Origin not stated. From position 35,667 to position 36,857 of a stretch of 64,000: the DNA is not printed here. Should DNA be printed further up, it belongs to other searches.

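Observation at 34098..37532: GT2 / TPMT-like methyltransferase / standalone ParB-Srx-fold protein / IMPase cluster divergent from glgP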

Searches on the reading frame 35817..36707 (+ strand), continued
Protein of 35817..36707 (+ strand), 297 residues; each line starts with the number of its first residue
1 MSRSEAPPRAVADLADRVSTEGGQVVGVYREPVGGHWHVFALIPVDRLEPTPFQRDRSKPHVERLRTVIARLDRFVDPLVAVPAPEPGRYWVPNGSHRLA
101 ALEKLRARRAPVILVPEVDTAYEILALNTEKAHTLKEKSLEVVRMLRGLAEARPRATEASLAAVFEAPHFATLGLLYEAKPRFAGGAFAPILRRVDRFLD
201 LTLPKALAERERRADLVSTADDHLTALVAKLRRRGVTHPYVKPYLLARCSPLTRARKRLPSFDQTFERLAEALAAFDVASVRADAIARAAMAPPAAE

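Call 34: find_encoding_contigs(protein=P0004, flank=8000, max_places=2)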
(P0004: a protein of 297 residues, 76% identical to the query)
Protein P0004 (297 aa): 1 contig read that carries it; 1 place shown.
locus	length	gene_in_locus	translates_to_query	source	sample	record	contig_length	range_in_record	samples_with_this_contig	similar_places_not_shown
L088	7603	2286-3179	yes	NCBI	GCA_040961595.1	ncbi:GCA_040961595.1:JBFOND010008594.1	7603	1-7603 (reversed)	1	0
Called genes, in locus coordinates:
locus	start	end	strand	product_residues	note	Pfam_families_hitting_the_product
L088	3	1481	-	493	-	?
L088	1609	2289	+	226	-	PF05724:TPMT, PF13649:Methyltransf_25, PF13847:Methyltransf_31 (weak), PF08241:Methyltransf_11, PF08242:Methyltransf_12 (weak)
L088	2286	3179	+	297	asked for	-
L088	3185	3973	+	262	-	PF00459:Inositol_P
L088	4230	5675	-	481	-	PF13729:TraF_2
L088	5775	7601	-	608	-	?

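Call 35: find_encoding_contigs(protein=P0002, flank=8000, max_places=2)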
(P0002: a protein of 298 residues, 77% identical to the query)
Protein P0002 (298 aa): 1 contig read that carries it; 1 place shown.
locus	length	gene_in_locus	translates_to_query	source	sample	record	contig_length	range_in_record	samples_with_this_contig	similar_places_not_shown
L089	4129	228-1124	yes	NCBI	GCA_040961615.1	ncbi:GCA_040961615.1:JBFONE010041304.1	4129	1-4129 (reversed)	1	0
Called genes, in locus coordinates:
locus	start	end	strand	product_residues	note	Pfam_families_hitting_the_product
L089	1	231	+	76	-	?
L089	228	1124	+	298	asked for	-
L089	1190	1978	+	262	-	PF00459:Inositol_P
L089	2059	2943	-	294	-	PF09678:Caa3_CtaG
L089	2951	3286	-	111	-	PF03626:COX4_pro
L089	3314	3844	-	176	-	PF00510:COX3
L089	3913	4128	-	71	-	?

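Call 41: search_solved_structures(query=A1, max_evalue=1, show_alignments=4)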
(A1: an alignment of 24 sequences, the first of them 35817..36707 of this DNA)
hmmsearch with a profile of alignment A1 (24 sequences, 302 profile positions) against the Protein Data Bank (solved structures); distinct sequences matched with E-value up to 1: 18.
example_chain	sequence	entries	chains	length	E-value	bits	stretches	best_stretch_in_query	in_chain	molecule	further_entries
4umk_A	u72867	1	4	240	8e-05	25.1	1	33-164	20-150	PROBABLE CHROMOSOME-PARTITIONING PROTEIN PARB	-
1vk1_A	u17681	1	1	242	0.00075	21.9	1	49-180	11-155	Conserved hypothetical protein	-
5ujd_A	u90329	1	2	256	0.0029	20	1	43-122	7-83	Siderophore biosynthesis protein SbnI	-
5x0e_A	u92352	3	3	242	0.0035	19.7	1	49-180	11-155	Free serine kinase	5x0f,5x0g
6nr6_A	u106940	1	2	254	0.0036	19.7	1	45-122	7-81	Bifunctional transcriptional regulator/O-phospho-L-serine synthase SbnI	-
5x0j_A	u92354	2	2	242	0.0046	19.3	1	50-180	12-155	Free serine kinase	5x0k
5x0b_A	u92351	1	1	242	0.0064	18.9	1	50-180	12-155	Free serine kinase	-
7ol9_A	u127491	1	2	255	0.0098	18.3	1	49-128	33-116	Nucleoid occlusion protein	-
5uje_A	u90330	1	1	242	0.041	16.2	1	79-124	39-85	SbnI protein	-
7ng0_A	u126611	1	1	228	0.11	14.9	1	68-127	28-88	Nucleoid occlusion protein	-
7nfu_A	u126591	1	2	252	0.11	14.8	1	67-127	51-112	Nucleoid occlusion protein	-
6ky4_A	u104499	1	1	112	0.13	14.5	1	46-115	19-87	Sulfiredoxin, chloroplastic/mitochondrial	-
3cyi_A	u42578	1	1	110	0.14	14.5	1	63-122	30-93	Sulfiredoxin-1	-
3hy2_X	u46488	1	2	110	0.21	13.9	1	63-122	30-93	Sulfiredoxin-1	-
7lj1_a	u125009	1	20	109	0.37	13.1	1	63-122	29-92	Sulfiredoxin-1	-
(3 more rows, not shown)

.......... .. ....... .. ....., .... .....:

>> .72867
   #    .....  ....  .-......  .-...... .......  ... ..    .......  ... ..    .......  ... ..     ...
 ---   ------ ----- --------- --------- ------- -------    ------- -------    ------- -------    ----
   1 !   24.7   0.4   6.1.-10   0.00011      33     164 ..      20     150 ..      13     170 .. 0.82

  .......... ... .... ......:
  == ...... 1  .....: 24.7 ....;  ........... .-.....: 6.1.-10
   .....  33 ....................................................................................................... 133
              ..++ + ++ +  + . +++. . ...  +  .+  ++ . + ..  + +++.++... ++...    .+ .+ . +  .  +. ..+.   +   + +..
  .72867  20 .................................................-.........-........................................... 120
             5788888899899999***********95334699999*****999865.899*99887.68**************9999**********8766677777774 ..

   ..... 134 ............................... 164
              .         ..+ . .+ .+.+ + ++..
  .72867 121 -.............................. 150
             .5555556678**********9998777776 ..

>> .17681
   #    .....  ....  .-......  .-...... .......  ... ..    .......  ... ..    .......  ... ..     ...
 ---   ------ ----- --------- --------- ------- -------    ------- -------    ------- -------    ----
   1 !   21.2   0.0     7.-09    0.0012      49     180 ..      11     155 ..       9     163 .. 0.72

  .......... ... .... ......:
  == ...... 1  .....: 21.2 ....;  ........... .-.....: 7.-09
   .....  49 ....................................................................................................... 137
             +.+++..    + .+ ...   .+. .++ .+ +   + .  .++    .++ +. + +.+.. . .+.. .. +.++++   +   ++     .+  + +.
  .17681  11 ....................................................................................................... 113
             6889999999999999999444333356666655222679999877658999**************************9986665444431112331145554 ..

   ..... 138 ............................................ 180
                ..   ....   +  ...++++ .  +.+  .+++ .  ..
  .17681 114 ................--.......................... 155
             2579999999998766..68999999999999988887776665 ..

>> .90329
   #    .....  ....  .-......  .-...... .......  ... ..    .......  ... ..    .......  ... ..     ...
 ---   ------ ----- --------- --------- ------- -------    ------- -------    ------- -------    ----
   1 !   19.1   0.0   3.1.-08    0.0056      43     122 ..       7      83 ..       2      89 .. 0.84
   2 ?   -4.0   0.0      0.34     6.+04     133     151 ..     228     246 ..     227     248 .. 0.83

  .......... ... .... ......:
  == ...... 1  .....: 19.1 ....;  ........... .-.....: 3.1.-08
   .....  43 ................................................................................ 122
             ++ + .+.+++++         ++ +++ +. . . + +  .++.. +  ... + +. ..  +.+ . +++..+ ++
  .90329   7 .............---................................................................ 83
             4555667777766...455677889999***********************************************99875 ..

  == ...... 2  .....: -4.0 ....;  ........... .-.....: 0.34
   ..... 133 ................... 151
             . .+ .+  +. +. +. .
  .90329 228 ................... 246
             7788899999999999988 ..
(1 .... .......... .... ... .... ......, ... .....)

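Call 50: search_dna_similar(query=window:35817-36707:+, collection=plasmids, mode=protein, max_evalue=0.001, max_rows=15)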
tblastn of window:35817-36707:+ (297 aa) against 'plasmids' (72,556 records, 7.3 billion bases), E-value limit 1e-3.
No match.

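Call 51: search_dna_similar(query=window:35817-36707:+, collection=phages, mode=protein, max_evalue=0.001, max_rows=15)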
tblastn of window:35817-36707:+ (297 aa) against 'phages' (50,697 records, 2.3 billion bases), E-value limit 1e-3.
No match.

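Call 52: search_protein_representatives(alignment_id=A1)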
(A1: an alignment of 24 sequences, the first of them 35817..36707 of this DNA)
Query: 24 sequences, 302 profile positions. Proteins with E-value up to 0.001 (for the whole library): 1260; up to 1e-10: 839; up to 1e-30: 271. The best 150 are listed.
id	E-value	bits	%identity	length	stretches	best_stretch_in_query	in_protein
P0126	6.7e-143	491.7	-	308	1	3-301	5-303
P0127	4.4e-106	370.8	-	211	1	1-211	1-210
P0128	1.2e-105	369.4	-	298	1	10-227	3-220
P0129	4.6e-104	364.2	-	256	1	44-266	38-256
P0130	8.4e-102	356.8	-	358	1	9-219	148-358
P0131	1.0e-99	349.9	-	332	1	9-295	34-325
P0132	2.6e-95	335.4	-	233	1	120-301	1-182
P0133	1.8e-91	322.8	-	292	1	17-291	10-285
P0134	2.1e-91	322.6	-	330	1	11-300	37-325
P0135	1.0e-90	320.4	-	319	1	11-294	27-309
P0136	1.6e-90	319.7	-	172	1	83-253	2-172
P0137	3.2e-89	315.4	-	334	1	20-296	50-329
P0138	5.9e-87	308.0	-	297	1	13-299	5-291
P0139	5.3e-86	304.9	-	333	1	15-295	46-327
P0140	5.9e-86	304.7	-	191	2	193-301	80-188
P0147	1.0e-78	280.9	-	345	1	16-298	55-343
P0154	9.0e-75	268.0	-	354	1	11-294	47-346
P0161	1.4e-68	247.7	-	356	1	15-293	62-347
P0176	4.0e-62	226.5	-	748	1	42-257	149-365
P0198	3.9e-55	203.5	-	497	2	25-108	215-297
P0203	2.0e-54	201.2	-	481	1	13-161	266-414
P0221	1.9e-50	188.1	-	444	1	19-179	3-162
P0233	1.2e-48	182.2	-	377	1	28-257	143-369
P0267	4.4e-42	160.7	-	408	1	19-244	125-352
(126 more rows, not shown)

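Call 53: search_protein_families(library=pfam, proteins=[P0176, P0198, P0203, P0221, P0267, P0233, P0130, P0161, P0154, P0147], max_evalue=0.001)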
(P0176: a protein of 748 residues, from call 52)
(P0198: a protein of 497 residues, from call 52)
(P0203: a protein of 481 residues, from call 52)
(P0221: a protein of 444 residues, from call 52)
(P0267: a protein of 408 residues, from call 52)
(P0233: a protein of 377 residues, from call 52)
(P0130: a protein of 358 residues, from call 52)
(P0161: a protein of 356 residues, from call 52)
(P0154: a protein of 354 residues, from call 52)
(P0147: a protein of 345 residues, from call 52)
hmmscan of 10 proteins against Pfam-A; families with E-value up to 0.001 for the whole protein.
P0176 (748 aa): 0 families

P0198 (497 aa): 1 family
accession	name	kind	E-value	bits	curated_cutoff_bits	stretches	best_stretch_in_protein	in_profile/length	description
PF19289.4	PmbA_TldD_3rd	-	9.4e-29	100.6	22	1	2-92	85-176/220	PmbA/TldA metallopeptidase C-terminal domain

P0203 (481 aa): 0 families

P0221 (444 aa): 3 families
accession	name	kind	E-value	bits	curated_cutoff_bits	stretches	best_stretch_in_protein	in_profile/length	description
PF00702.32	Hydrolase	-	6.6e-30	105.4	26.4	1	153-344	17-191/191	haloacid dehalogenase-like hydrolase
PF08282.18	Hydrolase_3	-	1.4e-06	28.7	20.9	1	315-374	194-253/255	haloacid dehalogenase-like hydrolase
PF12710.13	HAD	-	2e-05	25.6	27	1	262-340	86-188/189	haloacid dehalogenase-like hydrolase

P0267 (408 aa): 0 families

P0233 (377 aa): 0 families

P0130 (358 aa): 0 families

P0161 (356 aa): 0 families

P0154 (354 aa): 0 families

P0147 (345 aa): 1 family
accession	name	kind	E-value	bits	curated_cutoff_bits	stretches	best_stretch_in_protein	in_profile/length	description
PF02195.25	ParB_N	-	0.00033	21.1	26.3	0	86-170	4-89/95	ParB N-terminal domain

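Call 56: find_related_loci(query=window:35817-36707:+, collection=metagenome_contigs, flank=5000)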
Query window:35817-36707:+ (297 aa) in metagenome_contigs; peptide patterns used: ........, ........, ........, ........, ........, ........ (x = any residue, [..] = any of these).
164 stretches matched a pattern; 65 encode a relative of the query (tblastn E <= 1e-3); 65 distinct loci.
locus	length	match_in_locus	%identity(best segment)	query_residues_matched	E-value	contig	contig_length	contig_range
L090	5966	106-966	63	4-291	3e-120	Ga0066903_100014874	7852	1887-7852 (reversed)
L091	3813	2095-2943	63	3-286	7e-117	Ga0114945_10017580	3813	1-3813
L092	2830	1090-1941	63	7-291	7e-118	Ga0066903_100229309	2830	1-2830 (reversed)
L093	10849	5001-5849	60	8-291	2e-113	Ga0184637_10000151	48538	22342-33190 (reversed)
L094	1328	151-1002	63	7-291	3e-122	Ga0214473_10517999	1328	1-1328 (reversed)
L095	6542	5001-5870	62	7-295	2e-112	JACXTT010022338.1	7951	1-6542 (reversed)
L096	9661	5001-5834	64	8-286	4e-112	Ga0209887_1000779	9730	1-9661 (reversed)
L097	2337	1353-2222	61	7-296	7e-117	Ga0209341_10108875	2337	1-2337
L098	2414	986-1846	60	1-288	1e-116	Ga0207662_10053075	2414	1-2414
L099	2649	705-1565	60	1-288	8e-116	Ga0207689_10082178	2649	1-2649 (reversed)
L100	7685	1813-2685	61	7-296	3e-111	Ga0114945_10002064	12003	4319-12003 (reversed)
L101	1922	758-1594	61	7-286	4e-117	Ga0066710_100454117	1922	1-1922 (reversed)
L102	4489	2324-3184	57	4-291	3e-110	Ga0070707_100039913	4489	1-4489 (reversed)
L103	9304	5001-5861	57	4-291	1e-109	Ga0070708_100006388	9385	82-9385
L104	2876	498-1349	61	7-291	9e-113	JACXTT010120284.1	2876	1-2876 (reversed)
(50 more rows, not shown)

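Call 66: fold_search(model_id=the predicted structure, library=pdb)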
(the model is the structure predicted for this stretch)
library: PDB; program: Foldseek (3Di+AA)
matches with E <= 10: 192; with E <= 0.001: 26
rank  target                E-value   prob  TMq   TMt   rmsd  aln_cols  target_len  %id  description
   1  7ol9_B                2.6e-06  1.00  0.30  0.42  13.8       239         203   19  Crystal structure of C-terminally truncated Bacillus subtilis nucleoid occlusion protein (Noc) complexed to the Noc-bi (released 2022-03-09)
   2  7nfu_B                1.2e-05  1.00  0.33  0.43   8.9       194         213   21  Crystal structure of C-terminally truncated Geobacillus thermoleovorans nucleoid occlusion protein Noc (released 2021-02-17)
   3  7ol9_A                1.5e-05  1.00  0.25  0.36  13.7       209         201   18  Crystal structure of C-terminally truncated Bacillus subtilis nucleoid occlusion protein (Noc) complexed to the Noc-bi (released 2022-03-09)
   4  7bm8_A                3.8e-05  1.00  0.28  0.44  16.6       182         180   21  Crystal structure of the C-terminally truncated chromosome-partitioning protein ParB from Caulobacter crescentus compl (released 2021-04-28)
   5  7ng0                  3.8e-05  1.00  0.28  0.41  15.6       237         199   19  Crystal structure of N- and C-terminally truncated Geobacillus thermoleovorans nucleoid occlusion protein Noc (released 2021-02-17)
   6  6t1f_D                4.0e-05  1.00  0.32  0.45   9.7       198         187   18  Crystal structure of the C-terminally truncated chromosome-partitioning protein ParB from Caulobacter crescentus compl (released 2020-10-14)
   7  7bnk_B                4.0e-05  1.00  0.28  0.41  15.9       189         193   15  Crystal structure of ParB from Myxococcus xanthus bound to CDP and Monothiophosphate (released 2021-09-08)
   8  7bnk_A                4.0e-05  1.00  0.28  0.41  16.0       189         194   15  Crystal structure of ParB from Myxococcus xanthus bound to CDP and Monothiophosphate (released 2021-09-08)
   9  7nfu_A                5.5e-05  1.00  0.33  0.43  11.2       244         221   19  Crystal structure of C-terminally truncated Geobacillus thermoleovorans nucleoid occlusion protein Noc (released 2021-02-17)
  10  7bnr_A                9.2e-05  1.00  0.27  0.40  16.1       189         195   15  Crystal structure of a ParB Q52A mutant from Myxococcus xanthus bound to CTPyS (released 2021-09-08)
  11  6ryk_A                1.0e-04  1.00  0.28  0.57  15.1       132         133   26  Crystal structure of the ParB-like protein PadC (released 2020-01-22)
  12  1vk1                  1.6e-04  1.00  0.25  0.32  12.7       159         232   15  Conserved hypothetical protein from Pyrococcus furiosus Pfu-392566-001 (released 2004-08-10)
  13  6t1f_B                1.7e-04  1.00  0.31  0.43   9.7       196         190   18  Crystal structure of the C-terminally truncated chromosome-partitioning protein ParB from Caulobacter crescentus compl (released 2020-10-14)
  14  6sdk_A                1.8e-04  1.00  0.28  0.41  15.6       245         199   15  Crystal structure of bacterial ParB dimer bound to CDP (released 2019-10-23)
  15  7o0n_A                2.2e-04  1.00  0.27  0.40  16.1       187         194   16  Crystal structure of a ParB E93A mutant from Myxococcus xanthus bound to CDP and monothiophosphate (released 2021-09-15)
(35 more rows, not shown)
